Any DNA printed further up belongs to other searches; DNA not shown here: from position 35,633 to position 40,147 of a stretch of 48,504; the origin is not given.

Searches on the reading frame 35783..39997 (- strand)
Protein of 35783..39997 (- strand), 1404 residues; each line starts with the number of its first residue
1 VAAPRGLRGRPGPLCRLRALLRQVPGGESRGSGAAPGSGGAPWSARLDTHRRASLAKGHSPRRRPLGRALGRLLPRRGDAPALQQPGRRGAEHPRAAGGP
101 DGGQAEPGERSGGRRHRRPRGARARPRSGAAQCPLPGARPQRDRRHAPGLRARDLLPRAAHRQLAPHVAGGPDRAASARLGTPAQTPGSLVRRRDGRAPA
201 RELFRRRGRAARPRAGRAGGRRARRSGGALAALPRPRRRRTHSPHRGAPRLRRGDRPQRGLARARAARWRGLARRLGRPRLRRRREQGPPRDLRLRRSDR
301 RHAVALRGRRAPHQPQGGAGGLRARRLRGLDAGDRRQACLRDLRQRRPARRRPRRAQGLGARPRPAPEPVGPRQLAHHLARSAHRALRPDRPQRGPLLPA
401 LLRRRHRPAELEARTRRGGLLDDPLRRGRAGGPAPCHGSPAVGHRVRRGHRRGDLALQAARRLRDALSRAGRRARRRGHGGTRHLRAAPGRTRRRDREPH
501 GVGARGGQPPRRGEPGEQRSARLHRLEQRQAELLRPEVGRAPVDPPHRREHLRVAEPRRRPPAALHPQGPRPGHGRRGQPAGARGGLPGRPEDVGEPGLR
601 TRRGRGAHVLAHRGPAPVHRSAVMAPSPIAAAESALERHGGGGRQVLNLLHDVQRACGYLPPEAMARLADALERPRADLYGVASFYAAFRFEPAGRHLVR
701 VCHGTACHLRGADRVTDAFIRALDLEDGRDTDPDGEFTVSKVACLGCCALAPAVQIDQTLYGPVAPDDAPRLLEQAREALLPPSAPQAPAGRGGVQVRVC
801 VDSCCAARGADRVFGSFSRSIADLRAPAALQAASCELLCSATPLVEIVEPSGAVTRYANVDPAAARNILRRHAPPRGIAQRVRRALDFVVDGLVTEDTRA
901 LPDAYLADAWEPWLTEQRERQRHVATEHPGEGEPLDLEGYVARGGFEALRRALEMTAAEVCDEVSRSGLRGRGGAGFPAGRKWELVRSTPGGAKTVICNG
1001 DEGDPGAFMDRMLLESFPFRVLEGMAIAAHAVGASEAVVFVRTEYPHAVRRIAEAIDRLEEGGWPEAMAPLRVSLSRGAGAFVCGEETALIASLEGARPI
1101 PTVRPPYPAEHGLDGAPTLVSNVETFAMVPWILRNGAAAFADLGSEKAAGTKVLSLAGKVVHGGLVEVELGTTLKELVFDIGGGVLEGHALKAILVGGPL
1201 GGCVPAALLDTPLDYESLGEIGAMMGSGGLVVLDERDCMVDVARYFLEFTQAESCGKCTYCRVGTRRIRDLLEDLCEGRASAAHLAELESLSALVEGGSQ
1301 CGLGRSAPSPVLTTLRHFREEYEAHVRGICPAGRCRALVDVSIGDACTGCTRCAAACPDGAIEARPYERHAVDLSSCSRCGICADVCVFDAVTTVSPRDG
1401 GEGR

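Call 29: search_protein_families(library=pfam, proteins=[window:35783-39997:-])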
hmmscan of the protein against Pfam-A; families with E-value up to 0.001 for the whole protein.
window:35783-39997:- (1404 aa): 8 families
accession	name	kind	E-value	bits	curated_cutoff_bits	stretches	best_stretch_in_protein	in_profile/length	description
PF01257.25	2Fe-2S_thioredx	-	7.4e-45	152.8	24.8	1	634-776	3-144/145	Thioredoxin-like [2Fe-2S] ferredoxin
PF01512.22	Complex1_51K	-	7.6e-43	146.4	31.2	1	964-1130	1-149/150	Nuo51 FMN-binding domain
PF10589.14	NADH_4Fe-4S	-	7.1e-30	103.2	23.5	1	1241-1325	1-85/85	NADH-ubiquinone oxidoreductase-F iron-sulfur binding region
PF12838.12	Fer4_7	-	2e-06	28.6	27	1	1347-1391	2-52/52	4Fe-4S dicluster domain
PF14697.11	Fer4_21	-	8.6e-06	26.2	35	1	1345-1392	6-57/59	4Fe-4S dicluster domain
PF13237.11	Fer4_10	-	2.2e-05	24.7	25.5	1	1344-1387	6-52/53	4Fe-4S dicluster domain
PF13187.11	Fer4_9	-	6.4e-05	23.3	27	1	1346-1388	1-48/52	4Fe-4S dicluster domain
PF00037.32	Fer4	-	0.00013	22.1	21.1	0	1345-1363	6-24/24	4Fe-4S binding domain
